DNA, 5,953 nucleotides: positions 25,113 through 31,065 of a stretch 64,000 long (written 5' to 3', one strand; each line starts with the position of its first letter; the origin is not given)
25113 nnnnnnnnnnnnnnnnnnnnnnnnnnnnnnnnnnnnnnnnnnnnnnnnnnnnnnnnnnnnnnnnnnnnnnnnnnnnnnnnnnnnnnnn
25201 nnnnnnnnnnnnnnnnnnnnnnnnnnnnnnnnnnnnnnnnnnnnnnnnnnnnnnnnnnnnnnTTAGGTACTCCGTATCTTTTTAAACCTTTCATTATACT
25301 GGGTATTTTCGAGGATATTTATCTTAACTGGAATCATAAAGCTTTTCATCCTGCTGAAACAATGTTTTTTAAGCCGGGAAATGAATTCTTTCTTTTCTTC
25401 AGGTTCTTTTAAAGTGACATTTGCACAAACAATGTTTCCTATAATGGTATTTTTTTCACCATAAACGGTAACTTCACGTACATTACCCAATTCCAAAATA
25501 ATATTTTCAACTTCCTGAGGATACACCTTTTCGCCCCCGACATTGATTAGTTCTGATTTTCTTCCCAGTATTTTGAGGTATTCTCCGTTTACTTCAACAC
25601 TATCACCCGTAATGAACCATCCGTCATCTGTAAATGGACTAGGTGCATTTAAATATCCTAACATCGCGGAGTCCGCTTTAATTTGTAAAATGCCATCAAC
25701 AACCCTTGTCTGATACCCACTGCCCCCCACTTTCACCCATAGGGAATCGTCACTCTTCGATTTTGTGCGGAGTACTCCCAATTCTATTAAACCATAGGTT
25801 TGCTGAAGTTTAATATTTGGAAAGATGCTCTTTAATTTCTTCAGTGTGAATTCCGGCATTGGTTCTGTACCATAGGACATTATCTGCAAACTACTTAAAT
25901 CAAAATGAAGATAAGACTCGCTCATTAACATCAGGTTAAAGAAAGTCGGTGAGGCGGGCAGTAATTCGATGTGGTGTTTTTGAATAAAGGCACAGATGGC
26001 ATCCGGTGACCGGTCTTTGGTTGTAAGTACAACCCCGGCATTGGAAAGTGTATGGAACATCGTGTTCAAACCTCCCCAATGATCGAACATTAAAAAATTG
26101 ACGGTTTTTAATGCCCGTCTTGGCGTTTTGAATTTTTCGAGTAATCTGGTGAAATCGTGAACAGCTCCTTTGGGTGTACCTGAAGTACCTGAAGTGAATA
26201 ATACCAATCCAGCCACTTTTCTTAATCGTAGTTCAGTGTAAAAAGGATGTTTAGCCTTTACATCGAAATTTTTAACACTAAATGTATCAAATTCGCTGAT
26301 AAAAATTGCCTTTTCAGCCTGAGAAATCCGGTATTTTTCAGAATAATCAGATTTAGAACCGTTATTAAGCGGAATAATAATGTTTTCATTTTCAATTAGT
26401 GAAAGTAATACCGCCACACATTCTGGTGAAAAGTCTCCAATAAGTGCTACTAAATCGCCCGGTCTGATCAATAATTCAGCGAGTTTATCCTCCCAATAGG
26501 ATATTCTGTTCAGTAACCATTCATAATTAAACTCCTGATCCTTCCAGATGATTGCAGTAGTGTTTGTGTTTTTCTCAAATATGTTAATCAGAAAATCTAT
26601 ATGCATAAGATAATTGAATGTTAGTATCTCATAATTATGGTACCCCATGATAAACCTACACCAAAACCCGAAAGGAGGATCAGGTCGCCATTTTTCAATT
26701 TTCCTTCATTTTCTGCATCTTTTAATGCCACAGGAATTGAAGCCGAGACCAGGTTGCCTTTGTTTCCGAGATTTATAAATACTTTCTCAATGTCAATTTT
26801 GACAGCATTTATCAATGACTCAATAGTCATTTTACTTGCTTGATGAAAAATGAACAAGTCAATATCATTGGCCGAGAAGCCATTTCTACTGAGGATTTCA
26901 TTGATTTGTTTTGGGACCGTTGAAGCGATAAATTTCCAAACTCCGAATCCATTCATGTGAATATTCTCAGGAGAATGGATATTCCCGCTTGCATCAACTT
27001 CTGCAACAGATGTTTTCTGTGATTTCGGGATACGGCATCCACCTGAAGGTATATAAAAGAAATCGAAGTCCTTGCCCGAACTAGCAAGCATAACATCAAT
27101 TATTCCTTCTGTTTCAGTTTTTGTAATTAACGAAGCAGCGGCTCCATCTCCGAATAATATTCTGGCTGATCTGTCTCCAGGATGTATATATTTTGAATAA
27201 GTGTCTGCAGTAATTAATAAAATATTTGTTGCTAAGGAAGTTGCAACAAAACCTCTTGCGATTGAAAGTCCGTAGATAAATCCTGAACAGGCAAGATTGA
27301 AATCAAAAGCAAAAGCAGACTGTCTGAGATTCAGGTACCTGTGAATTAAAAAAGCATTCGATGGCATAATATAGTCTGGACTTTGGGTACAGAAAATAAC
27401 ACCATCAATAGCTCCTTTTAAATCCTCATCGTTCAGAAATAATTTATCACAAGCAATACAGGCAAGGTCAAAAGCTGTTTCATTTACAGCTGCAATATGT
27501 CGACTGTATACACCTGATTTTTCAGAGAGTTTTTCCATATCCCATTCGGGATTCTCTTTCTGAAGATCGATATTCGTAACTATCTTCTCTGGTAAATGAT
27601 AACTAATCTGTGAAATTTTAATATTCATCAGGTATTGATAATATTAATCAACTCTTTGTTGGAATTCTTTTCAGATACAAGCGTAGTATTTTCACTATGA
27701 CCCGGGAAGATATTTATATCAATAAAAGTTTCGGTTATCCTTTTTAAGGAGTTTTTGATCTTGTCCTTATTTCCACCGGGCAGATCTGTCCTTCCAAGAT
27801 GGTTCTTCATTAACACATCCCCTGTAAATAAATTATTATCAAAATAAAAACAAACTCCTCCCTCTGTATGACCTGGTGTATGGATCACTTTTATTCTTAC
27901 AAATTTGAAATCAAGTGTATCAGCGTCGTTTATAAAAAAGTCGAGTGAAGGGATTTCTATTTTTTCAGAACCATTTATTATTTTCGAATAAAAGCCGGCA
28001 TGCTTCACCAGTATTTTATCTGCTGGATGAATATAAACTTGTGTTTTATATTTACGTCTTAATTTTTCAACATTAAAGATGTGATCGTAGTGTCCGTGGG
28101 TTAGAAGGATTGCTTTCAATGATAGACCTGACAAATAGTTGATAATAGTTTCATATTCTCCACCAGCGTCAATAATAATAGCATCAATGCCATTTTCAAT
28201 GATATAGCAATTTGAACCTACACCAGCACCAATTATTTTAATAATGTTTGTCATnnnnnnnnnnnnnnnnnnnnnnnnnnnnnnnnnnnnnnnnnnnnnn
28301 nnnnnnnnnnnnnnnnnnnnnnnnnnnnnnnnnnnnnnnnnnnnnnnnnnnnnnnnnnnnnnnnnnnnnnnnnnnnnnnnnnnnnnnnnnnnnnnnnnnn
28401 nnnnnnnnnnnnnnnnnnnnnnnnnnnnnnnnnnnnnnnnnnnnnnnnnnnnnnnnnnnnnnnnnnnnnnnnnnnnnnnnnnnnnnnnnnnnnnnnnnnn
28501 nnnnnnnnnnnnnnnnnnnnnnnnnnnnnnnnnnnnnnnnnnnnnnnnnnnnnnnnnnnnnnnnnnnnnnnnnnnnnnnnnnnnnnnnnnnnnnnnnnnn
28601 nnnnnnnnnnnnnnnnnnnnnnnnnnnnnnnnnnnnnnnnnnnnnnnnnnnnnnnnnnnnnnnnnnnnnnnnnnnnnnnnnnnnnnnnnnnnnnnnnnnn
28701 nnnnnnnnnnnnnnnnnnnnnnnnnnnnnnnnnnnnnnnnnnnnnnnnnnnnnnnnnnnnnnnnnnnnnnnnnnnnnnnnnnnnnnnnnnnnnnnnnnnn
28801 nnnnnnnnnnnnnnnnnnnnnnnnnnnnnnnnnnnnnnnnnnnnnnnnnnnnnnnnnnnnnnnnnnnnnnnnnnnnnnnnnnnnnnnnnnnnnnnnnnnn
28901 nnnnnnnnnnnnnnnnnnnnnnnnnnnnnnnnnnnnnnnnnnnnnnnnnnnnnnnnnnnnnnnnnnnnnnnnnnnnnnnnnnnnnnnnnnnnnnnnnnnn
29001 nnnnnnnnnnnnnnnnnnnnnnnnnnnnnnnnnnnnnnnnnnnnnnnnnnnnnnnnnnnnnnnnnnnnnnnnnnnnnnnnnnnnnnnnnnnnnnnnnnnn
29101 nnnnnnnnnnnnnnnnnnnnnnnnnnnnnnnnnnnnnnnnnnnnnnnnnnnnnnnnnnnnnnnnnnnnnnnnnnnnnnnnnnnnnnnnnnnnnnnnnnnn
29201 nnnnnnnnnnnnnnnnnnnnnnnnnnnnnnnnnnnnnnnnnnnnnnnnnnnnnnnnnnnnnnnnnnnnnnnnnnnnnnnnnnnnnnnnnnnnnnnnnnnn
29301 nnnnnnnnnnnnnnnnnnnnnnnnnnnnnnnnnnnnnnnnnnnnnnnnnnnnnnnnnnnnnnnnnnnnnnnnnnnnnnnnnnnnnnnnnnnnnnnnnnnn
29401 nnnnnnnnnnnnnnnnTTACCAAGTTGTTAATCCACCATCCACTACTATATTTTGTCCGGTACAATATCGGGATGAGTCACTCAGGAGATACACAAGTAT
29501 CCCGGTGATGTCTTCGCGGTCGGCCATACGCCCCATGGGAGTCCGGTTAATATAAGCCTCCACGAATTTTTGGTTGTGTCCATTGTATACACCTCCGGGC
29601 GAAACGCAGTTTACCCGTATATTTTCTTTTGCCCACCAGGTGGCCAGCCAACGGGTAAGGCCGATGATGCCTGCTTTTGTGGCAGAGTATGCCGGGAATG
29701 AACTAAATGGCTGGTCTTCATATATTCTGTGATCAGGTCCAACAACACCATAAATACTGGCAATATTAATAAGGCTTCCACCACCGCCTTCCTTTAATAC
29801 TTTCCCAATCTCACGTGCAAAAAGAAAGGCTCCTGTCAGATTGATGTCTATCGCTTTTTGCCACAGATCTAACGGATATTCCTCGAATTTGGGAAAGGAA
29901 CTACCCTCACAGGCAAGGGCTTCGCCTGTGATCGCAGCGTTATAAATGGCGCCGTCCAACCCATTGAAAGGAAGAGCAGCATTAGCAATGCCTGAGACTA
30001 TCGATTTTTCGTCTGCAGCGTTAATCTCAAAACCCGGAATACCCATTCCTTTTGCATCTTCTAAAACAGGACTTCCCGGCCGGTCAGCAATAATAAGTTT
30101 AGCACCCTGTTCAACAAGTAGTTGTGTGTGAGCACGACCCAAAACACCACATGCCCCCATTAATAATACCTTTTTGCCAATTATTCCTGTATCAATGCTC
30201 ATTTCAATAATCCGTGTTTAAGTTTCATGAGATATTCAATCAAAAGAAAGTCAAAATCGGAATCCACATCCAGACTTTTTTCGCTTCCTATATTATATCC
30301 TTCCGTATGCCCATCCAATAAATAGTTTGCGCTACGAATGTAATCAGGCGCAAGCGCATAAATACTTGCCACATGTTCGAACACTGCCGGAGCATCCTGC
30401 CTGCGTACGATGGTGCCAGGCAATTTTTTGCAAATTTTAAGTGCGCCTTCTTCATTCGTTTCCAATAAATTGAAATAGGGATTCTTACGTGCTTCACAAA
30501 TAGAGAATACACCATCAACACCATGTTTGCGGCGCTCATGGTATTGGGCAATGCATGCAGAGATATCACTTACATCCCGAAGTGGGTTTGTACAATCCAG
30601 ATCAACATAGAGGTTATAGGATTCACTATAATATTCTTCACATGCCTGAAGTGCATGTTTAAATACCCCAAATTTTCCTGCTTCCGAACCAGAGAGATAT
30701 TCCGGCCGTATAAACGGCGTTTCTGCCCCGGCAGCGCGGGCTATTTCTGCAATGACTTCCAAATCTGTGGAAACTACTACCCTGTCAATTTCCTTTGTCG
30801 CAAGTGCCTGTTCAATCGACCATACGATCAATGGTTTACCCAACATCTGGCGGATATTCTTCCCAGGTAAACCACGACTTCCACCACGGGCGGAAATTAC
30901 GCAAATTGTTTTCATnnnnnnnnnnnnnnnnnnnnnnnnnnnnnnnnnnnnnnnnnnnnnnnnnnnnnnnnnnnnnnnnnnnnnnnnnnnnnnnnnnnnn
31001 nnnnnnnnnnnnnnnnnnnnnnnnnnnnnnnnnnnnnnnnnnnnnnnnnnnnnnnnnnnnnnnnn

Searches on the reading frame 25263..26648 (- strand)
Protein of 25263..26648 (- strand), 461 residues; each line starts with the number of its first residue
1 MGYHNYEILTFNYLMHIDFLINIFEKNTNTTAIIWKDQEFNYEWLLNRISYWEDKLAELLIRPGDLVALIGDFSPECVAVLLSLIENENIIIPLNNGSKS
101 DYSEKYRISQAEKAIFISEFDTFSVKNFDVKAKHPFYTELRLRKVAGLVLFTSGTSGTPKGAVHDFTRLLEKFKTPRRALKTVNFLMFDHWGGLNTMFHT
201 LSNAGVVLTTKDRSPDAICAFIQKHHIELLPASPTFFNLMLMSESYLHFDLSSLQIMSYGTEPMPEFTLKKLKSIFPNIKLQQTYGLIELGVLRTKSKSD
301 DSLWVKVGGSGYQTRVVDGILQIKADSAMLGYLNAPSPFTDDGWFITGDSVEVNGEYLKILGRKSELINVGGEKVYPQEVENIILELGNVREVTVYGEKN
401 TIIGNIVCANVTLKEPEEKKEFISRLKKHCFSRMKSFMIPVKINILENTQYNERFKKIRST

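Call 13: search_protein_families(library=pfam, proteins=[window:25263-26648:-], max_evalue=0.00001)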
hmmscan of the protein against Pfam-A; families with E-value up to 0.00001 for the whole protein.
window:25263-26648:- (461 aa): 2 families
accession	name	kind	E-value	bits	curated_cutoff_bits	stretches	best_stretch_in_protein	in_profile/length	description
PF00501.34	AMP-binding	-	3.8e-27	95.5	29.9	1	25-306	6-340/384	AMP-binding enzyme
PF13193.12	AMP-binding_C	-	4.1e-09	37.7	24.5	1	379-448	1-68/76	AMP-binding enzyme C-terminal domain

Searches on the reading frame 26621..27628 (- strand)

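Call 13: search_protein_families(library=pfam, proteins=[window:26621-27628:-], max_evalue=0.00001)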
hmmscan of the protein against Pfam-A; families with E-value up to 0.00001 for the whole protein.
window:26621-27628:- (335 aa): 2 families
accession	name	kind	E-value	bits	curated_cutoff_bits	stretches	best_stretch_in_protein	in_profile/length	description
PF08541.16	ACP_syn_III_C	-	2.1e-29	102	26.6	1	246-335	1-90/90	3-Oxoacyl-[acyl-carrier-protein (ACP)] synthase III C terminal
PF08545.16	ACP_syn_III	-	6.3e-24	84.1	24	1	108-185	1-80/80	3-Oxoacyl-[acyl-carrier-protein (ACP)] synthase III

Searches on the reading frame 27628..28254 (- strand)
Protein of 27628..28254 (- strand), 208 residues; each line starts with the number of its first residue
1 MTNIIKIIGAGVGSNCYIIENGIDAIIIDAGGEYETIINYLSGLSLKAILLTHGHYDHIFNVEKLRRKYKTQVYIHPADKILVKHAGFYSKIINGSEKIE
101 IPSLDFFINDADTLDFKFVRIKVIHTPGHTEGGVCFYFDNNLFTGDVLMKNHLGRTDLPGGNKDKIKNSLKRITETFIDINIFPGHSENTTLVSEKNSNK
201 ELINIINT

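Call 13: search_protein_families(library=pfam, proteins=[window:27628-28254:-], max_evalue=0.00001)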
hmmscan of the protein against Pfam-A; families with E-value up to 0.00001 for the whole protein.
window:27628-28254:- (208 aa): 3 families
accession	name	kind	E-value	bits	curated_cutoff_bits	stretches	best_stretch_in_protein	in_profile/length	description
PF00753.33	Lactamase_B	-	4.2e-29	102.3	22.7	1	12-174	4-185/196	Metallo-beta-lactamase superfamily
PF19583.5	ODP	-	4e-07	30.5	27.2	1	13-149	2-138/194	ODP family beta lactamase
PF12706.13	Lactamase_B_2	-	8.4e-06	26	27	1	45-94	30-81/200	Beta-lactamase superfamily domain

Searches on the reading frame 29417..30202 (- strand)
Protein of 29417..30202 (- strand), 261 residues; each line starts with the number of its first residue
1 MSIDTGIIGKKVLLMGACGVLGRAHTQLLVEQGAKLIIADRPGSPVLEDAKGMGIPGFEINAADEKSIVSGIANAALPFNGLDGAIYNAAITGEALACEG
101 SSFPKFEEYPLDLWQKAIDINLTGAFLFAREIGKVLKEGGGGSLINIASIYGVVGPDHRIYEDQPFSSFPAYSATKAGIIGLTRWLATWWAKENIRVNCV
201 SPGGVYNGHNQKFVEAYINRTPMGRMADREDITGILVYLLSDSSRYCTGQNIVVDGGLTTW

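Call 12: search_protein_families(library=pfam, proteins=[window:29417-30202:-], max_evalue=0.00001)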
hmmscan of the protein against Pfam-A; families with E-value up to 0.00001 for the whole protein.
window:29417-30202:- (261 aa): 2 families
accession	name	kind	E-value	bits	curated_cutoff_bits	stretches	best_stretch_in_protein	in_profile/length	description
PF13561.12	adh_short_C2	-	1.7e-43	149.3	27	1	21-259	8-236/236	Enoyl-(Acyl carrier protein) reductase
PF00106.31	adh_short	-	2.1e-30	106.1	26.6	1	10-213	1-190/195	short chain dehydrogenase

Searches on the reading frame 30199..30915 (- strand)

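Call 3: search_protein_families(library=pfam, proteins=[window:30199-30915:-])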
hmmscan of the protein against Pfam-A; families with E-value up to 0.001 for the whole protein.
window:30199-30915:- (238 aa): 1 family
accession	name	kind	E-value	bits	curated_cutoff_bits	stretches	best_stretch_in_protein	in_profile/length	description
PF02348.25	CTP_transf_3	-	2.6e-23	83.4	22.6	1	4-133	1-122/217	Cytidylyltransferase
